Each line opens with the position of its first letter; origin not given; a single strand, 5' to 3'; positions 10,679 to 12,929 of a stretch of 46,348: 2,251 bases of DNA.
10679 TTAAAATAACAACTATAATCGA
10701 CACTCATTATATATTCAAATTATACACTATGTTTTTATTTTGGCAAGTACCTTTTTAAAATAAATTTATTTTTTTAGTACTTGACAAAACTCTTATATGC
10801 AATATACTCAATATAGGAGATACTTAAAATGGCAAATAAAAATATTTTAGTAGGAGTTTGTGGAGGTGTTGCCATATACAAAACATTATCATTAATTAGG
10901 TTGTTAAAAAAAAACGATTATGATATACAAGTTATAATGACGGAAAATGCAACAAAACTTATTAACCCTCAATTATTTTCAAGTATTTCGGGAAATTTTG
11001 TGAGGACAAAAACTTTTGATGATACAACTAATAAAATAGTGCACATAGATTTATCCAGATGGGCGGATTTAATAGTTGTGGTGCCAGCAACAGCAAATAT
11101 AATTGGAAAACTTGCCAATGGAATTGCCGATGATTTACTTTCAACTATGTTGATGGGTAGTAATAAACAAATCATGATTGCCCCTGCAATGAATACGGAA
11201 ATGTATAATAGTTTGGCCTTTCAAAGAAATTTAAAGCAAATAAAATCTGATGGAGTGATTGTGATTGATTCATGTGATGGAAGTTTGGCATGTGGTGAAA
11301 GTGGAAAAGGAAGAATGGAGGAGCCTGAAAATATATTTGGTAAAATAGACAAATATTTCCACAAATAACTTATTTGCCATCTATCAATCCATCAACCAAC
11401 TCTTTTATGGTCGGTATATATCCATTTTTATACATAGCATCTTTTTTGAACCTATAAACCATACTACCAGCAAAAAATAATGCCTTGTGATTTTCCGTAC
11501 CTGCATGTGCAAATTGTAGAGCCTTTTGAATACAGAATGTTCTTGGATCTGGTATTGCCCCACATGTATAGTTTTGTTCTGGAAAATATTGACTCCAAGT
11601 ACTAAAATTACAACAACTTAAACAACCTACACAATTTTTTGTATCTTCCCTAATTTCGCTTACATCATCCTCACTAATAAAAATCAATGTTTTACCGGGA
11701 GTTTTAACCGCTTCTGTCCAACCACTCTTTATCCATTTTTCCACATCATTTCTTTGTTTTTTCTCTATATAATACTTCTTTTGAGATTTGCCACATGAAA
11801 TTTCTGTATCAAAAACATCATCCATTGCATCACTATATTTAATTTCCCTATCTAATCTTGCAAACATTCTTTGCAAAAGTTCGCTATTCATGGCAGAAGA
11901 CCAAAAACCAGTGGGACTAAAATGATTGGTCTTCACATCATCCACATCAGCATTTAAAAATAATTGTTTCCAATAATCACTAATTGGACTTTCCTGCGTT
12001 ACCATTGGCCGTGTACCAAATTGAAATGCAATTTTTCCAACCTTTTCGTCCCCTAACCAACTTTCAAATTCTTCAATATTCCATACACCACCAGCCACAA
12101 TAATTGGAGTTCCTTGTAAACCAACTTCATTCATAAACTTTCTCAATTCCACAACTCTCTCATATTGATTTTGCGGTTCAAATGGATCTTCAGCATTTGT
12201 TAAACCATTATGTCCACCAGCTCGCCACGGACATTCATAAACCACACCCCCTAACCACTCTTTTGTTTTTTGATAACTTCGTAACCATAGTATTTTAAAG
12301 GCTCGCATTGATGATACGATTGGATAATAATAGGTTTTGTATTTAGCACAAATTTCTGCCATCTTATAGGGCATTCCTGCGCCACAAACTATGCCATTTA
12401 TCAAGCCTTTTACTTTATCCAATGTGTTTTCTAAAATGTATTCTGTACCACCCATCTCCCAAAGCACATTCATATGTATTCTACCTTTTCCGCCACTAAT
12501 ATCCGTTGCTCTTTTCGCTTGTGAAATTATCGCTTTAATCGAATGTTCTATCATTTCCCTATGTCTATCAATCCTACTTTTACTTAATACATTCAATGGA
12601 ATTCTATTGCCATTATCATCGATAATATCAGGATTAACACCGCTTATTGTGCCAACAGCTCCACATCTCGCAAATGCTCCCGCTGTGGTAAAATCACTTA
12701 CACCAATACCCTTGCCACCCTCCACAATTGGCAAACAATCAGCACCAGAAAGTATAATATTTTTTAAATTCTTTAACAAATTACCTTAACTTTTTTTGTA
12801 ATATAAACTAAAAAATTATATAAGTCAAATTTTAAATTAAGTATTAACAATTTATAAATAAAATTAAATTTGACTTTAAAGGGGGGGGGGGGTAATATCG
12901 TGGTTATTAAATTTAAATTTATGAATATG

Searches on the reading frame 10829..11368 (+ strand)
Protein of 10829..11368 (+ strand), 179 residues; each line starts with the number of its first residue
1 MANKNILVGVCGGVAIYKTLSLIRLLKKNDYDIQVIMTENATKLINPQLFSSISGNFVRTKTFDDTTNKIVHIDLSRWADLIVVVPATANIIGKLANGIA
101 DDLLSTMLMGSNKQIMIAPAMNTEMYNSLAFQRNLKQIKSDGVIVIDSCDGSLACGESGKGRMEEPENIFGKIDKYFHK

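Call 15: search_protein_families(library=ncbifam, proteins=[window:10829-11368:+])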
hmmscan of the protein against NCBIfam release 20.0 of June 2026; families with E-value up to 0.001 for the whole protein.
window:10829-11368:+ (179 aa): 9 families
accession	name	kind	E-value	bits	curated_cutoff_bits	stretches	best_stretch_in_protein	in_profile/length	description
TIGR00521.1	coaBC_dfp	equivalog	5.4e-62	210.1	219.7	1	2-178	2-179/392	bifunctional phosphopantothenoylcysteine decarboxylase/phosphopantothenate--cysteine ligase CoaBC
TIGR02113.1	coaC_strep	equivalog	4.5e-41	140.6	261.4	1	4-175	1-175/177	phosphopantothenoylcysteine decarboxylase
TIGR02699.1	archaeo_AfpA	hypoth_equivalog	3.4e-06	26.7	192.45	1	16-113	13-113/174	archaeoflavoprotein AfpA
NF004685.0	PRK06029.1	subfamily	1.2e-05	25.4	188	1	4-146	2-146/187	UbiX family flavin prenyltransferase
NF033753.1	RiPP_decarbCypD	equivalog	2e-05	24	215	1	9-124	13-131/182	CypD family RiPP peptide-cysteine decarboxylase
TIGR02700.1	flavo_MJ0208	hypoth_equivalog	2.4e-05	23.7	251.35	1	66-111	74-118/234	dihydromethanopterin reductase (acceptor)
TIGR00421.1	ubiX_pad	subfamily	0.00011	21.9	108.9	1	6-146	2-143/181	UbiX family flavin prenyltransferase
NF006161.0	PRK08305.1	equivalog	0.00018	21.2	156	1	20-110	23-113/196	dipicolinate synthase subunit B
NF041206.1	VdcB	exception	0.00034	20.3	290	1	6-145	2-143/184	non-oxidative hydroxyarylic acid decarboxylases subunit B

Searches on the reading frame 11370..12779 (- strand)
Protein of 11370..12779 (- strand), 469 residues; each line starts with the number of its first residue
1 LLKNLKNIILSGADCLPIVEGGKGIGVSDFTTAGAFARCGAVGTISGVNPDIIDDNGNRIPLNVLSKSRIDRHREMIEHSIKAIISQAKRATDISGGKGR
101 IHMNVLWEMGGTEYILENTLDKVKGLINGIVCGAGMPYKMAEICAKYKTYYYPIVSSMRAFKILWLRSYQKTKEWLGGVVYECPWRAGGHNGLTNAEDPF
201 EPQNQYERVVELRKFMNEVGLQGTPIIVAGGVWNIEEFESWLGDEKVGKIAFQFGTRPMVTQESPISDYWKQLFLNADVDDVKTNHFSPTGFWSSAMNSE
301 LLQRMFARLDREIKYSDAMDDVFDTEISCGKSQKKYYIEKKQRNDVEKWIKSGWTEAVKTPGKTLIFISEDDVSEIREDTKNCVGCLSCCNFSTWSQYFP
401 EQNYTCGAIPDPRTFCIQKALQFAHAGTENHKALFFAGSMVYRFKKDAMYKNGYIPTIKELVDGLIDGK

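Call 15: search_protein_families(library=ncbifam, proteins=[window:11370-12779:-])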
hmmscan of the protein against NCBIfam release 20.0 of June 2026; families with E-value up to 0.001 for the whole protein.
window:11370-12779:- (469 aa): 1 family
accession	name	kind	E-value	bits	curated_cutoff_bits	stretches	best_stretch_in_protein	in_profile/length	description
TIGR03151.1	enACPred_II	equivalog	0.00058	19.2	453.1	0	224-321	162-254/307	enoyl-[acyl-carrier-protein] reductase FabK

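Call 19: find_encoding_contigs(protein=window:11370-12779:-, flank=8000, max_places=10)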
Protein window:11370-12779:- (469 aa): 1 contig read that carries it; 1 place shown.
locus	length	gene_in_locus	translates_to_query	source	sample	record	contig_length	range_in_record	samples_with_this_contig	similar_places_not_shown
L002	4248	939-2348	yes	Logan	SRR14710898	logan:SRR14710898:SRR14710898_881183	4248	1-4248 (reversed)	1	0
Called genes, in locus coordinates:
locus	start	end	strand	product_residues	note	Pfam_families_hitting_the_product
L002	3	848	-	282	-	?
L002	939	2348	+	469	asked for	PF03060:NMO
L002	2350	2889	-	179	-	PF02441:Flavoprotein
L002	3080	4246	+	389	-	?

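Call 48: search_protein_families(library=pfam, proteins=[window:11370-12779:-], max_evalue=0.01)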
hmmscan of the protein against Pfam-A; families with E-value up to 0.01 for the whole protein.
window:11370-12779:- (469 aa): 1 family
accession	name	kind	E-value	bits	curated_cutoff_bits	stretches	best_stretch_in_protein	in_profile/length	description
PF03060.21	NMO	-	6.8e-09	36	28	1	186-284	166-251/331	Nitronate monooxygenase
